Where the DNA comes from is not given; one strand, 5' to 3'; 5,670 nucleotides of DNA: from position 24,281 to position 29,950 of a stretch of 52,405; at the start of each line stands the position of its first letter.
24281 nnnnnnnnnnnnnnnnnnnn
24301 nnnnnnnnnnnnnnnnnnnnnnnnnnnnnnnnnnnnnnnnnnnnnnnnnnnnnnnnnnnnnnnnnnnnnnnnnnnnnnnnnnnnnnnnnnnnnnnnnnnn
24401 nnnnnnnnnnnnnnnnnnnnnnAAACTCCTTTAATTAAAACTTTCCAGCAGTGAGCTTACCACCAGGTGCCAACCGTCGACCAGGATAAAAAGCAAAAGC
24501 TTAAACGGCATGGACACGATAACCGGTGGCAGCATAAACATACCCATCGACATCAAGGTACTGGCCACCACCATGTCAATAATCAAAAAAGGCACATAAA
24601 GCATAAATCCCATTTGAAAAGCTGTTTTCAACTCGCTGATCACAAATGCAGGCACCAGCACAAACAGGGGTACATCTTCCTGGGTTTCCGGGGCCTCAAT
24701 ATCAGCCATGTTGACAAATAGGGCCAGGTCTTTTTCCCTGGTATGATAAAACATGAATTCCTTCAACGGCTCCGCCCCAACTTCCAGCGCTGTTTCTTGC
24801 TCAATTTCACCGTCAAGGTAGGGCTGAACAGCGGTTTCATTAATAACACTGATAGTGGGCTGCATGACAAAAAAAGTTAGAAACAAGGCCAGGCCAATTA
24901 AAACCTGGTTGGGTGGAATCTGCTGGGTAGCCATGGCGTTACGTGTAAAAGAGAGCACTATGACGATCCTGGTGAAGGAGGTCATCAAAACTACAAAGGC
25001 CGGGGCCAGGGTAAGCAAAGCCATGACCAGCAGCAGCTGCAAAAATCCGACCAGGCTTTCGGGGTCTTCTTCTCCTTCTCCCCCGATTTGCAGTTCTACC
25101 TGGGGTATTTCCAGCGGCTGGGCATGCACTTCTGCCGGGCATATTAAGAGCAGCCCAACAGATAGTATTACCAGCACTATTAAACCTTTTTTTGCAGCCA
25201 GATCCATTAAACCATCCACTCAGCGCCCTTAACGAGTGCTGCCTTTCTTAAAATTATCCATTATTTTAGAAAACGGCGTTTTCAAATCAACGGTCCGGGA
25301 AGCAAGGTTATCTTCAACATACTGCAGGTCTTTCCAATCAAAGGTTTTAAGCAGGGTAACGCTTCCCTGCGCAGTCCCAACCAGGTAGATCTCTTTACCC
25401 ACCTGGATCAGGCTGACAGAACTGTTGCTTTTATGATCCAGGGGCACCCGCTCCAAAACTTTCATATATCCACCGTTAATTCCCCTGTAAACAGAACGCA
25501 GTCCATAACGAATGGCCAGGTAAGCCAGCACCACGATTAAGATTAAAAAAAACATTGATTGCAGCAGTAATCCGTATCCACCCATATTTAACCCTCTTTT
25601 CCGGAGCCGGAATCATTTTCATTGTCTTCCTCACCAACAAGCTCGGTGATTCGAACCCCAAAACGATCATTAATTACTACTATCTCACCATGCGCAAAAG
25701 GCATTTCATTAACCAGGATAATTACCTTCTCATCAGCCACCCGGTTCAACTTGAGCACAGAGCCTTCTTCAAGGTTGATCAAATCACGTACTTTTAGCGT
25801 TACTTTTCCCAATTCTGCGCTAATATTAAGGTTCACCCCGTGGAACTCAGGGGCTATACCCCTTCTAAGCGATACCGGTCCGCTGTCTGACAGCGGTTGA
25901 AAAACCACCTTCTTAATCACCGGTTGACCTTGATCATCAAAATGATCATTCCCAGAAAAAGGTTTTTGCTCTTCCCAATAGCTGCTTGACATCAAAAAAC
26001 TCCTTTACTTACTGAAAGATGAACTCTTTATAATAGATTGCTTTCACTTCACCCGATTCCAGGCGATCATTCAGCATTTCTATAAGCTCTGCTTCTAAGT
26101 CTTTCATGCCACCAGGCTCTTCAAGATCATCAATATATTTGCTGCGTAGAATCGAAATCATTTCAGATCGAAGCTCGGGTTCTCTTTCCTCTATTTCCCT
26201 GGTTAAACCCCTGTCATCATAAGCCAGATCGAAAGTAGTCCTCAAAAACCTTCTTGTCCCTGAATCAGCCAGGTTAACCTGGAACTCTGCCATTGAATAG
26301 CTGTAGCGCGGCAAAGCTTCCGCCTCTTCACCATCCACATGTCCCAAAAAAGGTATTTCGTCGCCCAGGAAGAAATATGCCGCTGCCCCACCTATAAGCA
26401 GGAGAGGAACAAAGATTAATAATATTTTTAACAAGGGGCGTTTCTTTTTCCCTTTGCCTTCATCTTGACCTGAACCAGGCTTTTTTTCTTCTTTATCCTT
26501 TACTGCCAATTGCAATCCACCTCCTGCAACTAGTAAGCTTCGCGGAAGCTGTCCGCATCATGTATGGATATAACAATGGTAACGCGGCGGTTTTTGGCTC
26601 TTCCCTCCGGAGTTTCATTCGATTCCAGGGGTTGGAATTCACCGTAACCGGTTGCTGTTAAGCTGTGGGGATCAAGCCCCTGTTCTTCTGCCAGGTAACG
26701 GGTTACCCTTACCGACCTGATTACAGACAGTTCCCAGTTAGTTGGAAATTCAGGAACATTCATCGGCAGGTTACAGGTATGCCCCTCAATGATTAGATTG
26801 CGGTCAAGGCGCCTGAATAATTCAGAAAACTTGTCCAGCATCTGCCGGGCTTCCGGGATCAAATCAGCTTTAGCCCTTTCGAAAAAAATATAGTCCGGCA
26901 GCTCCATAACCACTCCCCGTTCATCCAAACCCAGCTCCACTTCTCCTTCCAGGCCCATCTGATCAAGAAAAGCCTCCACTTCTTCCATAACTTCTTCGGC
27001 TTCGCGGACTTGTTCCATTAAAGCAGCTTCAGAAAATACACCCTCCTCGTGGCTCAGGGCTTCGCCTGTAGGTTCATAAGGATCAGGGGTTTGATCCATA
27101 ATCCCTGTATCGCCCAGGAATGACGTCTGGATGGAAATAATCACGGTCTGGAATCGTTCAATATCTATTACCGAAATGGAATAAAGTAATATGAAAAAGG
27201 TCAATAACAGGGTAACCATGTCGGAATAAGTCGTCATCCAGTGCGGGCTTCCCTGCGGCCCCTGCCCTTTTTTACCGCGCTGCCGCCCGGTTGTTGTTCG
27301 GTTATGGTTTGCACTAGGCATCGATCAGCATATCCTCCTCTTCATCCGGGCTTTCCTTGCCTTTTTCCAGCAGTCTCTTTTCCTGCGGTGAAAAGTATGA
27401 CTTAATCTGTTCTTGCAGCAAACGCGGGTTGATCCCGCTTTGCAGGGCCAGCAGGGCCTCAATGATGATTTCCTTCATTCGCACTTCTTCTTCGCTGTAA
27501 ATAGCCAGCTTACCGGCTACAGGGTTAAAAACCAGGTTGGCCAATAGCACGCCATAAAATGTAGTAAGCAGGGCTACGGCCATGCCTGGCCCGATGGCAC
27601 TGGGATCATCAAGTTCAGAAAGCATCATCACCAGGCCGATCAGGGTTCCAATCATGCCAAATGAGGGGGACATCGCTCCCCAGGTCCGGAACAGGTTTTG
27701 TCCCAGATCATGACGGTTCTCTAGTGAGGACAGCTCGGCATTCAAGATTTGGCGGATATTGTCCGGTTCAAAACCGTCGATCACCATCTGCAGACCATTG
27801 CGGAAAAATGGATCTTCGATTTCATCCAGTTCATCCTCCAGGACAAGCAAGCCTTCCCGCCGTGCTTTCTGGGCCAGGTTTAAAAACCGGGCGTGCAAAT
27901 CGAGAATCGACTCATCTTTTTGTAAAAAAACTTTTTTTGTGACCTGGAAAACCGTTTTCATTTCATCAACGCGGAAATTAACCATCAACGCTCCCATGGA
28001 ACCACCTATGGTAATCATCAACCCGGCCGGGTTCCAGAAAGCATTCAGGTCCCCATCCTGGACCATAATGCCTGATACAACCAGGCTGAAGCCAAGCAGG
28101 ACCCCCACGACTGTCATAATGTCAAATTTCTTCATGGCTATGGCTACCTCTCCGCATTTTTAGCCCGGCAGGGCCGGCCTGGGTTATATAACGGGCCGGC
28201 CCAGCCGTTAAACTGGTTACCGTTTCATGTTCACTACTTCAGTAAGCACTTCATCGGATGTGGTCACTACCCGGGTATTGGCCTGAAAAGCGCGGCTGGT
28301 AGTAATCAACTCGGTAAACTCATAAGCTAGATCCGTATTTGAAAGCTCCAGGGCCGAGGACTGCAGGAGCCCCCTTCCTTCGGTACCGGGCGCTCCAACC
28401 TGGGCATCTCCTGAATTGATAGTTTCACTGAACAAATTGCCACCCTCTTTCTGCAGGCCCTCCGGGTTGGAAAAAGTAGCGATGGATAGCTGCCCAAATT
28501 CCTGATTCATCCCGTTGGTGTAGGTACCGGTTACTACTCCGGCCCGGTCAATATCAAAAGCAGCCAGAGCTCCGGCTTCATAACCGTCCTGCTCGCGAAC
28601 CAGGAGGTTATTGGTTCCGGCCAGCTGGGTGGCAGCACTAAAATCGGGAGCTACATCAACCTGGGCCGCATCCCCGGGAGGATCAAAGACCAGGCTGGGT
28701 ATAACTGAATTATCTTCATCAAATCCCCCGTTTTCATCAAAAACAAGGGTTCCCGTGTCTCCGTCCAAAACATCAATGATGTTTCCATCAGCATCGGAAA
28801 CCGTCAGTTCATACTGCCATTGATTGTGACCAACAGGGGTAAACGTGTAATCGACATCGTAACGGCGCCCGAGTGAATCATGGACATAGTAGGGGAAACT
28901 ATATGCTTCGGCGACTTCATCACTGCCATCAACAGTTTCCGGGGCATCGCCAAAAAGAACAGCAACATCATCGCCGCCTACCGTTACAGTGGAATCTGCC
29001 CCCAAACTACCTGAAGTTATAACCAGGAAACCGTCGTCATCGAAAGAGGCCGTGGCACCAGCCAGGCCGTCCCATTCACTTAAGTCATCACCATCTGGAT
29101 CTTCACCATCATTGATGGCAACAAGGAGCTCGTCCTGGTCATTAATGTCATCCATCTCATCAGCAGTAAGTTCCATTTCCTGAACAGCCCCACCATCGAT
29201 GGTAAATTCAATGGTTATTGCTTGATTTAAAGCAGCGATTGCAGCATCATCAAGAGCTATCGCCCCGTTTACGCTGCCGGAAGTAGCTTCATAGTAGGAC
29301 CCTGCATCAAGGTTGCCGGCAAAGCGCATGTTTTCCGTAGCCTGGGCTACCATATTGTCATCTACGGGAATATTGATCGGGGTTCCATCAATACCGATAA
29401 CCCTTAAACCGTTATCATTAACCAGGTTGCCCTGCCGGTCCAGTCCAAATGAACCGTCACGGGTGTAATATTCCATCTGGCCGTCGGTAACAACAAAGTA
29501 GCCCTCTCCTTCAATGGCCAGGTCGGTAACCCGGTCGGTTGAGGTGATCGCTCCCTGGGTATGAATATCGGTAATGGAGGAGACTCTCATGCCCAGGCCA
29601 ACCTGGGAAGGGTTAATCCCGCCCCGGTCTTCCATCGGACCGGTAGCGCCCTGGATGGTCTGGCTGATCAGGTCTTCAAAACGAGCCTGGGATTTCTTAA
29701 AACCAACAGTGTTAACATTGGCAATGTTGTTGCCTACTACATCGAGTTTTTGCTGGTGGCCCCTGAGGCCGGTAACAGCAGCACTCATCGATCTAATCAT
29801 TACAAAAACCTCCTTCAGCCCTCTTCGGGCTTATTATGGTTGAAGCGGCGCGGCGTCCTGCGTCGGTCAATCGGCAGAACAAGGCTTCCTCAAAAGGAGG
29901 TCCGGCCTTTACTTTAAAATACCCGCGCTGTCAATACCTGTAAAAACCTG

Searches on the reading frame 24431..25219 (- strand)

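Call 23: search_protein_families(library=pfam, proteins=[window:24431-25219:-], max_evalue=0.001)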
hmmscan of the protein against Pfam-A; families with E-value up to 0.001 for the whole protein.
window:24431-25219:- (262 aa): 1 family
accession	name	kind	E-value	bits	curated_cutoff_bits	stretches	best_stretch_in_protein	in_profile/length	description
PF00813.25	FliP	-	1.2e-82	276.9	26.9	1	65-257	1-191/191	FliP family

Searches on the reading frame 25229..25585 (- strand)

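Call 23: search_protein_families(library=pfam, proteins=[window:25229-25585:-], max_evalue=0.001)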
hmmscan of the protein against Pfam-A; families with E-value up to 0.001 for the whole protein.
window:25229-25585:- (118 aa): 1 family
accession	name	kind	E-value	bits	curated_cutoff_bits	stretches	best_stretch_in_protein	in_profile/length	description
PF04347.18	FliO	-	2.3e-10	40.9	22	1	30-112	11-89/91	Flagellar biosynthesis protein, FliO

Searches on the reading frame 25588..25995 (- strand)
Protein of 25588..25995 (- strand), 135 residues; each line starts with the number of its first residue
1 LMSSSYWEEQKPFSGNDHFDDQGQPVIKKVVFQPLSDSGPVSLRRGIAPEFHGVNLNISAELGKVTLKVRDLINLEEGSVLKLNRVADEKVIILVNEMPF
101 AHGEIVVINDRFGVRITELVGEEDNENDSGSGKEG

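Call 23: search_protein_families(library=pfam, proteins=[window:25588-25995:-], max_evalue=0.001)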
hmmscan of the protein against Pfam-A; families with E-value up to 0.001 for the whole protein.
window:25588-25995:- (135 aa): 1 family
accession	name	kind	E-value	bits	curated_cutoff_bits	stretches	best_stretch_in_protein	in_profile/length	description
PF01052.25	FliMN_C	-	1e-22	80.2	23.8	1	52-120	4-72/73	Type III flagellar switch regulator (C-ring) FliN C-term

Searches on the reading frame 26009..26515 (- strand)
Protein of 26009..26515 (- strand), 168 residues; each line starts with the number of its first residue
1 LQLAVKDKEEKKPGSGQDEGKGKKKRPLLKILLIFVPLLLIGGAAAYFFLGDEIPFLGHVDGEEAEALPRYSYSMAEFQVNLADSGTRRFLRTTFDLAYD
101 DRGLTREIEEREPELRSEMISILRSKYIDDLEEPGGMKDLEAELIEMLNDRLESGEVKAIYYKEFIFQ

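Call 23: search_protein_families(library=pfam, proteins=[window:26009-26515:-], max_evalue=0.001)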
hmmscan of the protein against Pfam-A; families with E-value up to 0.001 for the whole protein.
window:26009-26515:- (168 aa): 1 family
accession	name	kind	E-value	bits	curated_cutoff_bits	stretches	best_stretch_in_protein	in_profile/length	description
PF03748.19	FliL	-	5.6e-18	65.8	24.6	1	73-168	2-103/103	Flagellar basal body-associated protein FliL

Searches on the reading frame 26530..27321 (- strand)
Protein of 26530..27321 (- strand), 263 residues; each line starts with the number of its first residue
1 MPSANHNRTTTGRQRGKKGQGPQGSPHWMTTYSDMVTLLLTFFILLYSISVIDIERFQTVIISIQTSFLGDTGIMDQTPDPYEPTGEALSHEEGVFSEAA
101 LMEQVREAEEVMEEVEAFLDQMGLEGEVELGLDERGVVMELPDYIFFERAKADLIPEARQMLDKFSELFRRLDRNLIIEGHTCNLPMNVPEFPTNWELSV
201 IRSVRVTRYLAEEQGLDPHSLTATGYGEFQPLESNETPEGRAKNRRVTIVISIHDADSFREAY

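Call 23: search_protein_families(library=pfam, proteins=[window:26530-27321:-], max_evalue=0.001)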
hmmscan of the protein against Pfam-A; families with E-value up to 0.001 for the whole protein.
window:26530-27321:- (263 aa): 2 families
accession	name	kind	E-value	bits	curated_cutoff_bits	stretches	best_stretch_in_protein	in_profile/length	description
PF13677.11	MotB_plug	-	1.7e-18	66.3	24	1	17-68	5-58/58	Membrane MotB of proton-channel complex MotA/MotB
PF00691.25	OmpA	-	1.7e-16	60.8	27.2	1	146-245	1-98/98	OmpA family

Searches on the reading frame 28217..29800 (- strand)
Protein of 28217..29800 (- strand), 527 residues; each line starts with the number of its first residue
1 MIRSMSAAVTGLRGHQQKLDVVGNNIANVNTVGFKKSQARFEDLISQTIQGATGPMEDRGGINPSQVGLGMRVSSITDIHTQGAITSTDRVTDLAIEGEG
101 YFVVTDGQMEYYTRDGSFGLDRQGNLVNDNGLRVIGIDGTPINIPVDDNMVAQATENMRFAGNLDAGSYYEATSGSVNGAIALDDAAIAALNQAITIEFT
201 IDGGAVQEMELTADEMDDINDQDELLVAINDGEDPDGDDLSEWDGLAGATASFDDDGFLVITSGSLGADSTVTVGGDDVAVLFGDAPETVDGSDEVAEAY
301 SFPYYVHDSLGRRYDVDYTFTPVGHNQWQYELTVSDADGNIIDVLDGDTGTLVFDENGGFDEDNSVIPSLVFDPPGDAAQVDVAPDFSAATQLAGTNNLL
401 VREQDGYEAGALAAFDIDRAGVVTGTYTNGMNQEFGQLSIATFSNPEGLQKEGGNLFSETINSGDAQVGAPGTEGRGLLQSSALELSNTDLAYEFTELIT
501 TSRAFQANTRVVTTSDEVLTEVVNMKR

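Call 22: search_protein_families(library=pfam, proteins=[window:28217-29800:-], max_evalue=0.001)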
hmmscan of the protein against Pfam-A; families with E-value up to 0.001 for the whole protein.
window:28217-29800:- (527 aa): 4 families
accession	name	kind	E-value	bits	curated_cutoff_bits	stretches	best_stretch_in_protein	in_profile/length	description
PF22692.1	LlgE_F_G_D1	-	4.1e-14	52.9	27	1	95-147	1-50/64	Flagellar hook protein FlgE/F/G D1 domain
PF06429.18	Flg_bbr_C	-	3.7e-11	42.8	23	1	480-524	1-45/46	Flagellar basal body rod FlgEFG protein C-terminal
PF07559.19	FlgE_D2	-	2.6e-10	41.4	22.7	1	287-407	9-142/142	Flagellar basal body protein FlaE D2 domain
PF00460.25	Flg_bb_rod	-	6e-10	39.3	20.7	1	7-35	3-31/31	Flagella basal body rod protein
